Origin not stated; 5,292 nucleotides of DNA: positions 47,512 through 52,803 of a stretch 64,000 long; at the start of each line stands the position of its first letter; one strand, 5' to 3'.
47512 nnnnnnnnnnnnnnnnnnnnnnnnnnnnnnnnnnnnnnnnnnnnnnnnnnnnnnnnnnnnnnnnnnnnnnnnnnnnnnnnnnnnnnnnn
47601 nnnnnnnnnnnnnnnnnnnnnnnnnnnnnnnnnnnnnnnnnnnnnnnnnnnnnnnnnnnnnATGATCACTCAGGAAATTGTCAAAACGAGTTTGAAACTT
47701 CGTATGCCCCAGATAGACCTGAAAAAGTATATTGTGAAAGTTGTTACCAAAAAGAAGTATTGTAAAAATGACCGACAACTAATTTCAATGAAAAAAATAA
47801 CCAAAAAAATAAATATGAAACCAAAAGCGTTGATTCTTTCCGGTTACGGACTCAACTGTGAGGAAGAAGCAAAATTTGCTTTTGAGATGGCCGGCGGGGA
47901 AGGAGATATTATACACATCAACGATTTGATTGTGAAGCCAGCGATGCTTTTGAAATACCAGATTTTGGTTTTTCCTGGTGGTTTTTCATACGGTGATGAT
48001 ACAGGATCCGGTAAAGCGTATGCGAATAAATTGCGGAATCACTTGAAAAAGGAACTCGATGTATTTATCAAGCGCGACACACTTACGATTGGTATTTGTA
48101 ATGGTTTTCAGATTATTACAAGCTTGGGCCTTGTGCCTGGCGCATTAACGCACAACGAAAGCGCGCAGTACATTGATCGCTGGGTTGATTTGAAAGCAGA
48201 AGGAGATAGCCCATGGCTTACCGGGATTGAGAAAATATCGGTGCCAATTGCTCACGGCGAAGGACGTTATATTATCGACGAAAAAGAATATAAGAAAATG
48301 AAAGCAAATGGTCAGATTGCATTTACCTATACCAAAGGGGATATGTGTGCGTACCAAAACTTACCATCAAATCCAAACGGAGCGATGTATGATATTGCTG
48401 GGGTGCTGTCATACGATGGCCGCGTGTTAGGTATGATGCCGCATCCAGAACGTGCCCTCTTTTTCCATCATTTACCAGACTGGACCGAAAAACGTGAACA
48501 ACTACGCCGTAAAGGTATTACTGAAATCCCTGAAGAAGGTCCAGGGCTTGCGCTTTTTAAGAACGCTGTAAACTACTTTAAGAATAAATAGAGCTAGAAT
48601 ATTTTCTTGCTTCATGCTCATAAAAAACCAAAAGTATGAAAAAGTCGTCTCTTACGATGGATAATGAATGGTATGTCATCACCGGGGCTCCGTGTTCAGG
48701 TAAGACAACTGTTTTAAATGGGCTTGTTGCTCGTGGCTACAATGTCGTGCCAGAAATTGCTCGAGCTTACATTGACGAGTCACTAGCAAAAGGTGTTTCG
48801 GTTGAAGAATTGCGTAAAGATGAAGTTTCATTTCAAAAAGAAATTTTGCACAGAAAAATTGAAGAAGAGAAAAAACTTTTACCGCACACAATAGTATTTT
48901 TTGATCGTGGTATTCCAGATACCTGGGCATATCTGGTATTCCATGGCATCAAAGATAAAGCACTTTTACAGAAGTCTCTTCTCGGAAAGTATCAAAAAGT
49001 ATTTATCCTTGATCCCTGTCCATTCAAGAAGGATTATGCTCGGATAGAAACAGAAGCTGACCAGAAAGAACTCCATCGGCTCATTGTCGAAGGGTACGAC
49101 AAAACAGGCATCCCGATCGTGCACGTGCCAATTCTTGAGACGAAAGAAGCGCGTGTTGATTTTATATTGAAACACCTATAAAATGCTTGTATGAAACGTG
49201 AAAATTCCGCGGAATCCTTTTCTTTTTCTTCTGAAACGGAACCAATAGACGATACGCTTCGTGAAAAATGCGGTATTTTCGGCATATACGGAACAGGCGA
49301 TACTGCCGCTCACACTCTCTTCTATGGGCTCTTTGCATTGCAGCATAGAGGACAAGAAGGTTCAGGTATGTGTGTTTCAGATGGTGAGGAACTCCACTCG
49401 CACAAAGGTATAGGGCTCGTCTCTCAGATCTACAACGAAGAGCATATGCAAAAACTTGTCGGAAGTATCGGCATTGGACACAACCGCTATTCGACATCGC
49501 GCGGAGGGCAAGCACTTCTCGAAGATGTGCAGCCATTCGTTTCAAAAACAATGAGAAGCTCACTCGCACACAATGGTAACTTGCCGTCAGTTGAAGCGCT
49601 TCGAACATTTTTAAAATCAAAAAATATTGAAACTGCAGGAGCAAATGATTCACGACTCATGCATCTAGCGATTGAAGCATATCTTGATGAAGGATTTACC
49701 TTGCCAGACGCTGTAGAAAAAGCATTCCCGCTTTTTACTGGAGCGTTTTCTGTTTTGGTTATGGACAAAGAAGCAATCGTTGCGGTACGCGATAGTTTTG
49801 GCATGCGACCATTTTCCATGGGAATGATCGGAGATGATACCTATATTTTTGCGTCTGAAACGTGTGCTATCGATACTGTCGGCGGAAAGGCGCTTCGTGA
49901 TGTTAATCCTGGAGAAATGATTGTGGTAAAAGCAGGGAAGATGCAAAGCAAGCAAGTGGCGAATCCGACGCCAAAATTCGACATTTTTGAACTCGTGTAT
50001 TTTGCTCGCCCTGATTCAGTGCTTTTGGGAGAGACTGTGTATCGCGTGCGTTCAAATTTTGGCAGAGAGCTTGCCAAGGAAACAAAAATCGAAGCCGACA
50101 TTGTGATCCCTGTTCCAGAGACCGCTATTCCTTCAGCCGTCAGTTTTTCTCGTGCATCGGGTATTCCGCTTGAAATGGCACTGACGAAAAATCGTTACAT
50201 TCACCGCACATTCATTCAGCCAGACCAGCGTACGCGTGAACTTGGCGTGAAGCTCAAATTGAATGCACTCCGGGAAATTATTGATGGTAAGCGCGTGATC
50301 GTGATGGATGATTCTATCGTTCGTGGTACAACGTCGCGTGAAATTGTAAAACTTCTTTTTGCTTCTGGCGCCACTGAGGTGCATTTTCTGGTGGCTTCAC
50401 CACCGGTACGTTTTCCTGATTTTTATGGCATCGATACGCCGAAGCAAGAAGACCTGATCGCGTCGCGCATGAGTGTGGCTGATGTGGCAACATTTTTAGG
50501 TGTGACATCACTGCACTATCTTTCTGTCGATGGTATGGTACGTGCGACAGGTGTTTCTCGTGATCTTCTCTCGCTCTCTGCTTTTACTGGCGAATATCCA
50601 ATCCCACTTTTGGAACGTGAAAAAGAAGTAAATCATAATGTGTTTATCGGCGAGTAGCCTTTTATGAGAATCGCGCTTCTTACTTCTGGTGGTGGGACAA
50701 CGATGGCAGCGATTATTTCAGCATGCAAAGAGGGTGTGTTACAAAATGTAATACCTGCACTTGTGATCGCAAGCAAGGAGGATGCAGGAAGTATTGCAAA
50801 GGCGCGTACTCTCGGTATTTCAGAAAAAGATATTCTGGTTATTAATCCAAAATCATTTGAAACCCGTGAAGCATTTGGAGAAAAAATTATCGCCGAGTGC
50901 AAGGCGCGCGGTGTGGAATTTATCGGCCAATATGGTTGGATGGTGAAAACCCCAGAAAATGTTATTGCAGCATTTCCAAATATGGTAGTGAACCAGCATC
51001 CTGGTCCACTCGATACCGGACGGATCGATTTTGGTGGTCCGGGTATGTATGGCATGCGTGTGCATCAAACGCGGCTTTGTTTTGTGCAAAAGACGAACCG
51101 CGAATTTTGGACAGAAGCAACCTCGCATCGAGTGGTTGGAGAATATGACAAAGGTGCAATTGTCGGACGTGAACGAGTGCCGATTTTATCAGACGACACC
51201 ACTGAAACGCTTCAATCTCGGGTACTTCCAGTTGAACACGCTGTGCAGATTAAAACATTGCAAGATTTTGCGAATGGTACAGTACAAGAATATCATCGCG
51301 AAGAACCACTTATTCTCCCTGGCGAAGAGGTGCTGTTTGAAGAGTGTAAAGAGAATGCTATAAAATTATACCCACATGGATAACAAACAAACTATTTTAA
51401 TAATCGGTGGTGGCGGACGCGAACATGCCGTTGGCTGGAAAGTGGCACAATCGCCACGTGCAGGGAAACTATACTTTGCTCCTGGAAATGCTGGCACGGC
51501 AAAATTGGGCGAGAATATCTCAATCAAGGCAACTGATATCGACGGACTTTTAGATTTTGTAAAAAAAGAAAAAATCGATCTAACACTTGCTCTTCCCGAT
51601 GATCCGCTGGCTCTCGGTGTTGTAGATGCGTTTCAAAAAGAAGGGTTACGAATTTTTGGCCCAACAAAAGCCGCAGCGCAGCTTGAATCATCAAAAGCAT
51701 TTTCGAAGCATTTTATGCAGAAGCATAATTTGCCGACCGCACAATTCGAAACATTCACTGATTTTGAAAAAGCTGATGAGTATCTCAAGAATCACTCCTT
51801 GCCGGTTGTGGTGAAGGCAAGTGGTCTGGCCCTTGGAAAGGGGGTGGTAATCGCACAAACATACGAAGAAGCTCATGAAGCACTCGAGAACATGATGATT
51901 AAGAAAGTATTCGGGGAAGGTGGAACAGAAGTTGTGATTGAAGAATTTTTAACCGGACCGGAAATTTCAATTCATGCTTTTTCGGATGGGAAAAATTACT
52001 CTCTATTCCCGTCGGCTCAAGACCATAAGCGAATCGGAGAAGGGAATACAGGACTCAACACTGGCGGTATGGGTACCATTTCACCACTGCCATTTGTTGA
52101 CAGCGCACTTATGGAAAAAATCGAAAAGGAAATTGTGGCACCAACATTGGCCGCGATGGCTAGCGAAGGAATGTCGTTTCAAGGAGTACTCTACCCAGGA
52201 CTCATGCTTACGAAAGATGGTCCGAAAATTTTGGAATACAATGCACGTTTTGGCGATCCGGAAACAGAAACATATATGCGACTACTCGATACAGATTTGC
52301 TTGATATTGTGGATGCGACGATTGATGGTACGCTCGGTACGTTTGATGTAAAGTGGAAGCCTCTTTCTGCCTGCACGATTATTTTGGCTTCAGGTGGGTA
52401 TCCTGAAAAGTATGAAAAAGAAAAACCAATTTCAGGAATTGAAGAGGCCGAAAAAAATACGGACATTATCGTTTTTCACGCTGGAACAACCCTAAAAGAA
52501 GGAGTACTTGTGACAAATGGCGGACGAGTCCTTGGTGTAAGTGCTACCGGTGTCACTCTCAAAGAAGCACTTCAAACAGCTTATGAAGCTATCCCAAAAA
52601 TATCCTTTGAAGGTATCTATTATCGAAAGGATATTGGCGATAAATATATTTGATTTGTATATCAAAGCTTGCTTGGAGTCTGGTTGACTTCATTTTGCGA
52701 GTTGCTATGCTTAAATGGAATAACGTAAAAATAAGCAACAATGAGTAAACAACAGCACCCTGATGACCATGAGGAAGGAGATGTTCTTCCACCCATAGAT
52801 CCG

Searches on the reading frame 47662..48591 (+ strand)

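Call 49: search_protein_families(library=pfam, proteins=[window:47662-48591:+], max_evalue=0.001)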
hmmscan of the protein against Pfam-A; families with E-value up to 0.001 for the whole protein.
window:47662-48591:+ (309 aa): 1 family
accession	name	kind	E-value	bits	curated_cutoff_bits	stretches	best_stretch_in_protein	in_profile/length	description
PF13507.12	GATase_5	-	1.3e-72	244.4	27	1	53-306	1-260/260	CobB/CobQ-like glutamine amidotransferase domain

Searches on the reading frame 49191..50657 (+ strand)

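Call 49: search_protein_families(library=pfam, proteins=[window:49191-50657:+], max_evalue=0.001)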
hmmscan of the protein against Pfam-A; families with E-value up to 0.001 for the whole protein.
window:49191-50657:+ (488 aa): 4 families
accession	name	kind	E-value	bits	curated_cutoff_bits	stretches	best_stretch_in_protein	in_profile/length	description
PF13537.11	GATase_7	-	5.6e-13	49.4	25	1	110-227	10-121/123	Glutamine amidotransferase domain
PF13522.11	GATase_6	-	7.4e-13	49.1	27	1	91-223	10-130/130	Glutamine amidotransferase domain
PF00156.33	Pribosyltran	-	4.1e-06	26.6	26.3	1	298-401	26-122/158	Phosphoribosyl transferase domain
PF00310.26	GATase_2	-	0.00035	19.9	19.9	0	185-250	331-398/420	Glutamine amidotransferases class-II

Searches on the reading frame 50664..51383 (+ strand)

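Call 49: search_protein_families(library=pfam, proteins=[window:50664-51383:+], max_evalue=0.001)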
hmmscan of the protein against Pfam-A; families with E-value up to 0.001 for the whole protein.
window:50664-51383:+ (239 aa): 1 family
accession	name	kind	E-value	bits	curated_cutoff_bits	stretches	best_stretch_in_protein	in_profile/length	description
PF00551.24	Formyl_trans_N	-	6.6e-20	72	26.1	1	1-198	1-180/181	Formyl transferase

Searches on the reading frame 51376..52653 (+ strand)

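Call 49: search_protein_families(library=pfam, proteins=[window:51376-52653:+], max_evalue=0.001)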
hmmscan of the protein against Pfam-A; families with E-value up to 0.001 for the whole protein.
window:51376-52653:+ (425 aa): 9 families
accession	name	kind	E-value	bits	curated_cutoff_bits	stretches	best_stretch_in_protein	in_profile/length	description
PF01071.24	GARS_A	-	1.1e-79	267.3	27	1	105-297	1-194/194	Phosphoribosylglycinamide synthetase, ATP-grasp (A) domain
PF02844.21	GARS_N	-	1e-35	122.9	29.5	1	6-104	2-100/100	Phosphoribosylglycinamide synthetase, N domain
PF02843.22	GARS_C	-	1.1e-33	115.9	34.8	1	332-423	1-92/92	Phosphoribosylglycinamide synthetase, C domain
PF02786.22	CPSase_L_D2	-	5.2e-07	29.8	19.8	1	109-205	4-103/211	Carbamoyl-phosphate synthase L chain, ATP binding domain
PF02222.28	ATP-grasp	-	1.2e-06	28.7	27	1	113-193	2-77/179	ATP-grasp domain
PF13535.11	ATP-grasp_4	-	0.00015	21.9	27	1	141-208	2-77/160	ATP-grasp domain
PF08443.16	RimK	-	0.00017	21.7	21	1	106-173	3-72/188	RimK-like ATP-grasp domain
PF02655.19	ATP-grasp_3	-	0.00029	21.4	23.2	1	110-293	7-158/160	ATP-grasp domain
PF07478.18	Dala_Dala_lig_C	-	0.00081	19.4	24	0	114-206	2-95/204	D-ala D-ala ligase C-terminus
